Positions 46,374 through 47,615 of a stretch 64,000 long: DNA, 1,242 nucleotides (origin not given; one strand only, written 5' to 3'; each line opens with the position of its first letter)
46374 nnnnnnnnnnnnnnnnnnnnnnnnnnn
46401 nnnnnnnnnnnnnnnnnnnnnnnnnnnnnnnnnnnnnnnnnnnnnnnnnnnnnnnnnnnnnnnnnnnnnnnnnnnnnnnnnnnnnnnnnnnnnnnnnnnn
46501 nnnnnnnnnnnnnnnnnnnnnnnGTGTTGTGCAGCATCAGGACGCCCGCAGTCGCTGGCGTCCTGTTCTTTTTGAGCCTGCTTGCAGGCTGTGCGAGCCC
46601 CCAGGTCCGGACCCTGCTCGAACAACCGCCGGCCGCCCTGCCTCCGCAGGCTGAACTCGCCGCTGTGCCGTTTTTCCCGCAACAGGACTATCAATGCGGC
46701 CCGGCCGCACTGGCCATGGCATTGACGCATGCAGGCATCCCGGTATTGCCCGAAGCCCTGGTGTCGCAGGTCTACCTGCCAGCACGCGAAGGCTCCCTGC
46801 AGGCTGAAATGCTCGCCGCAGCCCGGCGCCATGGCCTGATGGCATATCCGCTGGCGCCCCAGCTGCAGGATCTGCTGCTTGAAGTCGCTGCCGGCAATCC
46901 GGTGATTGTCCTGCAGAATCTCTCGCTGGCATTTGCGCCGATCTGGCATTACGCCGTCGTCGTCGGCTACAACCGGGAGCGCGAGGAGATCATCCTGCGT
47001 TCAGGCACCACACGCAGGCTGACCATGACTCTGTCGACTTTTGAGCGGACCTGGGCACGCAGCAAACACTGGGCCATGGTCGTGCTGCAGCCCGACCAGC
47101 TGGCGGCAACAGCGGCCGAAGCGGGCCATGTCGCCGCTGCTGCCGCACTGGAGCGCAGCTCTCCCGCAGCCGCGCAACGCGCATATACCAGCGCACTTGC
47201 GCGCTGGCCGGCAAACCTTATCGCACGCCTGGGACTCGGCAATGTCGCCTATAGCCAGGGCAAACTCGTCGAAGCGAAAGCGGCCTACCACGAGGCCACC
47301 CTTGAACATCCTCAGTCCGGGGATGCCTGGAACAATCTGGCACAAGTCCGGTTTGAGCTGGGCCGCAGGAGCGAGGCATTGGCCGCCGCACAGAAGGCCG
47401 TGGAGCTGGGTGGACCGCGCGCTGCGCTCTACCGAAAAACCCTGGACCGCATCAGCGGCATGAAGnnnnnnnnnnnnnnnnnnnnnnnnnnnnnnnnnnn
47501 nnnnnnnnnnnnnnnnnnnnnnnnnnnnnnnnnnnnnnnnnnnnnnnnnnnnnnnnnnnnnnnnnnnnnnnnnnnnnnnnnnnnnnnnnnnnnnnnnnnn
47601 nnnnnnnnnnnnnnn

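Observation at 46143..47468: Exported C39-like cysteine-peptidase lipoprotein paired with a single-pass membrane protein that carries an internal double-glycine-leader-like motif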

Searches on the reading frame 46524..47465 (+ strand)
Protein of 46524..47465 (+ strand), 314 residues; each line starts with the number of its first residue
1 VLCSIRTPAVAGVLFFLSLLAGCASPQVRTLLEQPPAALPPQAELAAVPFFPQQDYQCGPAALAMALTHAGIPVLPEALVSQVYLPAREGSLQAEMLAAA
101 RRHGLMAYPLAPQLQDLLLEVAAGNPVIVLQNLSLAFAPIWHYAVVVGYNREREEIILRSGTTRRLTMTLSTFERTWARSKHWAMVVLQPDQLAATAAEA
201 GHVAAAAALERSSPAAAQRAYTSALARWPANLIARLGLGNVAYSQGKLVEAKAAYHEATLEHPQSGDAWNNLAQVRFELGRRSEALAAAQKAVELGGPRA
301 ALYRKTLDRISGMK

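Call 3: search_protein_families(library=pfam, proteins=[window:46524-47465:+], max_evalue=1)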
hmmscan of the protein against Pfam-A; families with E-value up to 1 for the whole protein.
window:46524-47465:+ (314 aa): 19 families
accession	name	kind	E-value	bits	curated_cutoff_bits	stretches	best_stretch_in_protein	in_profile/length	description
PF14559.12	TPR_19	-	2.4e-11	44.2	25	2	208-264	1-57/68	Tetratricopeptide repeat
PF13432.12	TPR_16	-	1.2e-10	42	32.7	2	205-251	4-50/65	Tetratricopeptide repeat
PF13529.12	Peptidase_C39_2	-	1.5e-10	42.2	24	1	48-157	3-138/143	Peptidase_C39 like family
PF00515.34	TPR_1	-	2.1e-09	37.2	27.8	2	267-295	2-30/34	Tetratricopeptide repeat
PF03412.21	Peptidase_C39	-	7.1e-08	32.8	22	1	53-178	8-122/133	Peptidase C39 family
PF07719.23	TPR_2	-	1.5e-07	31.5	27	2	267-295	2-30/34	Tetratricopeptide repeat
PF13424.12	TPR_12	-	5.7e-05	23.7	30.1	1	236-295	7-74/77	Tetratricopeptide repeat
PF13428.12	TPR_14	-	7.3e-05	23.5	23.5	3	234-275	3-44/44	Tetratricopeptide repeat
PF13181.12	TPR_8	-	0.00018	21.8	25.7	1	267-295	2-30/34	Tetratricopeptide repeat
PF13431.12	TPR_17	-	0.0015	19.1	24.4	1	258-282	5-29/34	Tetratricopeptide repeat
PF13414.12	TPR_11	-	0.0022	18.1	26.8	1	239-280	1-42/42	TPR repeat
PF13174.12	TPR_6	-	0.0023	18.9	26.3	1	234-265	2-33/33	Tetratricopeptide repeat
PF23914.1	TPR_CcmH_CycH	-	0.0077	16.5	42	1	261-295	45-79/158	Cytochrome c-type biogenesis protein H TPR domain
PF12895.13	ANAPC3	-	0.041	14.6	27.2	1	236-291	27-81/82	Anaphase-promoting complex, cyclosome, subunit 3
PF13374.12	TPR_10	-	0.049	14.1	27.5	1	270-295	6-31/42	Tetratricopeptide repeat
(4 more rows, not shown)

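Call 4: search_protein_families(library=ncbifam, proteins=[window:46524-47465:+], max_evalue=1)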
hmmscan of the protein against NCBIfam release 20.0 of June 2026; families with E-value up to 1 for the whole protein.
window:46524-47465:+ (314 aa): 15 families
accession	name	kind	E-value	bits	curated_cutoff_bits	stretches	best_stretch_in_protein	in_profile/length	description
NF033920.0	C39_PA2778_fam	equivalog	3.3e-101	338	150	1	44-295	1-253/255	PA2778 family cysteine peptidase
TIGR02917.1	PEP_TPR_lipo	equivalog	7.7e-10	37.3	312.2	1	194-295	121-222/899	XrtA/PEP-CTERM system TPR-repeat protein PrsT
TIGR03796.1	NHLM_micro_ABC1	equivalog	1.8e-06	26.5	853.3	1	57-176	12-118/710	NHLP family bacteriocin export ABC transporter peptidase/permease/ATPase subunit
TIGR02521.1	type_IV_pilW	equivalog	1.4e-05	24.8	154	1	204-294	37-127/234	type IV pilus biogenesis/stability protein PilW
NF008520.0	PRK11447.1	equivalog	0.00051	17.9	858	1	206-276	359-681/1157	cellulose synthase complex outer membrane protein BcsC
NF052400.1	M48_BAM_BepA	equivalog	0.0011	17.9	570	1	209-295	352-438/483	beta-barrel assembly-enhancing protease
NF033762.1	social_mot_Tgl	equivalog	0.0076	15.6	225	1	216-290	84-160/252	social motility TPR repeat lipoprotein Tgl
NF033758.1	gliding_GltE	equivalog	0.0098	14.9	225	1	218-290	72-144/411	adventurous gliding motility TPR repeat lipoprotein GltE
TIGR02552.1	LcrH_SycD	equivalog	0.011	15.5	104.8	1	234-297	54-117/136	SycD/LcrH family type III secretion system chaperone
TIGR03939.1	PGA_TPR_OMP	equivalog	0.039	12.1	366.65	1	177-305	65-193/800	poly-beta-1,6 N-acetyl-D-glucosamine export porin PgaA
NF040561.1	PrimPol_Msp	equivalog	0.06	11.9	200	1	236-290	29-83/515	CRISPR-associated primase-polymerase type A1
TIGR00990.1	3a0801s09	subfamily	0.07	11.7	757.25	1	215-296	416-497/615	mitochondrial import receptor subunit TOM70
TIGR02795.1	tol_pal_ybgF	equivalog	0.076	13.6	90.1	1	236-291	43-101/119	tol-pal system protein YbgF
NF038257.2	exopoly_VpsP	subfamily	0.083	12.5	125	1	200-296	52-149/213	VpsP family polysaccharide biosynthesis protein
NF008755.0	PRK11788.1-3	equivalog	0.084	12.2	430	1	164-288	144-271/388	lipopolysaccharide assembly protein LapB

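Call 12: find_homologous_proteins(query=window:46524-47465:+, max_evalue=0.001)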
Query window:46524-47465:+ (314 aa): 7596 proteins with E <= 0.001 among 8000 candidates; the best 120 are listed.
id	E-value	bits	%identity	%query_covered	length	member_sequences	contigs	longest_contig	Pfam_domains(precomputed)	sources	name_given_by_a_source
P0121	7.9e-194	661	98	100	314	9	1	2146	PF14559.13,PF00515.35,PF13529.14,PF13432.13,PF13428.13,PF03412.22,PF07719.24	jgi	-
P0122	7.7e-169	579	87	98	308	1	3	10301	PF14559.13,PF00515.35,PF13529.14,PF13432.13,PF13428.13,PF03412.22,PF07719.24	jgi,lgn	jgi:tetratricopeptide (TPR) repeat protein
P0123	2.6e-168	577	87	98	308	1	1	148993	PF14559.13,PF00515.35,PF13529.14,PF13432.13,PF13428.13,PF03412.22,PF07719.24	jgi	jgi:tetratricopeptide (TPR) repeat protein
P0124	2.6e-167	574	85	98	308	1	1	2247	PF14559.13,PF00515.35,PF13529.14,PF13432.13,PF13428.13,PF03412.22,PF07719.24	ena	-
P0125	1.2e-166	572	85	100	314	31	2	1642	PF14559.13,PF00515.35,PF13529.14,PF13432.13,PF03412.22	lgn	-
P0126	2.1e-162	558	84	99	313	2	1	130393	PF14559.13,PF00515.35,PF13529.14,PF13432.13,PF13428.13,PF03412.22,PF13181.13,PF07719.24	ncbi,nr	ncbi:MAG: PA2778 family cysteine peptidase [Burkholderiales bacterium]|nr:PA2778 family cysteine pep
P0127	1.8e-157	541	82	99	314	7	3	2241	PF14559.13,PF13414.13,PF00515.35,PF13529.14,PF13424.13,PF13432.13,PF03412.22,PF07719.24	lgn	-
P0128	3.6e-153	527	83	95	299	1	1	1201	PF14559.13,PF13414.13,PF00515.35,PF13529.14,PF13424.13,PF13432.13,PF03412.22,PF07719.24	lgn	-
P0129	1.3e-143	496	75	99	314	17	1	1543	PF13529.14,PF13432.13,PF03412.22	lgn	-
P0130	2.9e-143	495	75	99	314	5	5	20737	PF14559.13,PF00515.35,PF13529.14,PF13432.13,PF03412.22,PF07719.24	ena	-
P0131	9.1e-137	474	70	100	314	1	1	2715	PF13414.13,PF00515.35,PF13529.14,PF13432.13,PF03412.22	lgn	-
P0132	1.5e-136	473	72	99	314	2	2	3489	PF00515.35,PF13529.14,PF13424.13,PF13432.13,PF03412.22,PF13181.13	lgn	-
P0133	1.1e-134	467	70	97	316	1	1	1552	PF13529.14,PF13432.13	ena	-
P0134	4.9e-134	465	70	99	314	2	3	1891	PF14559.13,PF00515.35,PF13529.14,PF13432.13,PF13181.13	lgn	-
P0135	1.5e-133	463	69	99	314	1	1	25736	PF14559.13,PF13431.13,PF00515.35,PF13529.14,PF13424.13,PF13432.13,PF03412.22,PF07719.24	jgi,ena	-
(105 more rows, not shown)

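Call 14: find_related_loci(query=A1, collection=genome_contigs, flank=6000)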
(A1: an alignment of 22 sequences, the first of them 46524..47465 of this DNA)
Query A1 (314 aa) in genome_contigs; peptide patterns used: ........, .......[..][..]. (x = any residue, [..] = any of these).
600 stretches matched a pattern (row limit reached: there are more); 593 encode a relative of the query (tblastn E <= 1e-3); the best 80 are kept; 80 distinct loci.
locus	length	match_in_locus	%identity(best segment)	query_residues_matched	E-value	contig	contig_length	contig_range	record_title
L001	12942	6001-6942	84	1-314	1e-155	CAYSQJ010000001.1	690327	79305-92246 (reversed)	MAG TPA_asm: uncultured Bordetella sp. isolate SRP329715_co2_8 genome assembly, contig: NODE_3_length_690327_cov_61.2775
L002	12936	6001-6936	86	1-312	1e-151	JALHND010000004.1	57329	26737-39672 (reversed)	MAG: Burkholderiales bacterium isolate Bin_52_4 c_000000002853, whole genome shotgun sequence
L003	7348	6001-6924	85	4-311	1e-140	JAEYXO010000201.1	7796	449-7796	MAG: Proteobacteria bacterium isolate OH_CBlB_315 k127_3687985, whole genome shotgun sequence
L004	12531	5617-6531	65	8-310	2e-122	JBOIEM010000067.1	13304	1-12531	MAG: Burkholderiales bacterium isolate M3-S_metawrap_bin.58 k127_33132, whole genome shotgun sequence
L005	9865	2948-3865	66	7-311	9e-118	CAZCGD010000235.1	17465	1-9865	MAG TPA_asm: uncultured Streptomycetaceae bacterium isolate binchicken_co165_202 genome assembly, contig: k141_1783150,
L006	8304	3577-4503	64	8-314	1e-117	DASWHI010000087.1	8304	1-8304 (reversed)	MAG TPA_asm: Burkholderiales bacterium isolate SMAG_U2838 k141_1521118, whole genome shotgun sequence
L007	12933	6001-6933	64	6-314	7e-117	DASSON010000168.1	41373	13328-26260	MAG TPA_asm: Burkholderiales bacterium isolate SMAG_U1253 k141_833913, whole genome shotgun sequence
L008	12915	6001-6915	66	8-310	2e-114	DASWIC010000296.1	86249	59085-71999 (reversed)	MAG TPA_asm: Burkholderiales bacterium isolate SMAG_U2858 k141_1026629, whole genome shotgun sequence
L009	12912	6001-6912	60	8-310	3e-114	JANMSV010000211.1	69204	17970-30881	MAG: Betaproteobacteria bacterium isolate SOY_29_metabat_341 SOY_29_k141_2571457, whole genome shotgun sequence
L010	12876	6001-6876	62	23-314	5e-112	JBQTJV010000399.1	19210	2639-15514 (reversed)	MAG: Betaproteobacteria bacterium isolate SAW11 c_000000092873, whole genome shotgun sequence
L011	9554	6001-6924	64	4-310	6e-111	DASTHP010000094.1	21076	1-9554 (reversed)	MAG TPA_asm: Burkholderiales bacterium isolate SMAG_U682 k141_1308089, whole genome shotgun sequence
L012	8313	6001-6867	64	23-311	1e-110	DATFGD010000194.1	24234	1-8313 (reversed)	MAG TPA_asm: Burkholderiales bacterium isolate SMAG_U8653 k141_1393171, whole genome shotgun sequence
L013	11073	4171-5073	59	5-305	7e-111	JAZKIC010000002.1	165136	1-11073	MAG: Pseudomonadota bacterium isolate ADI_DC_SW_02_SPN_11032020-bin005_1 DCSW02SPN_B005_1_000000000002, whole genome sho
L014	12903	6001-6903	57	10-310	4e-105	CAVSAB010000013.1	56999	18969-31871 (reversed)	MAG: uncultured beta proteobacterium isolate MFD05942.bin.3.333 genome assembly, contig: contig_78473, whole genome shot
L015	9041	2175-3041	63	22-310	8e-105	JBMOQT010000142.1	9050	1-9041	MAG: Pseudomonadota bacterium isolate Betzabe_MAG161 MAG161_142, whole genome shotgun sequence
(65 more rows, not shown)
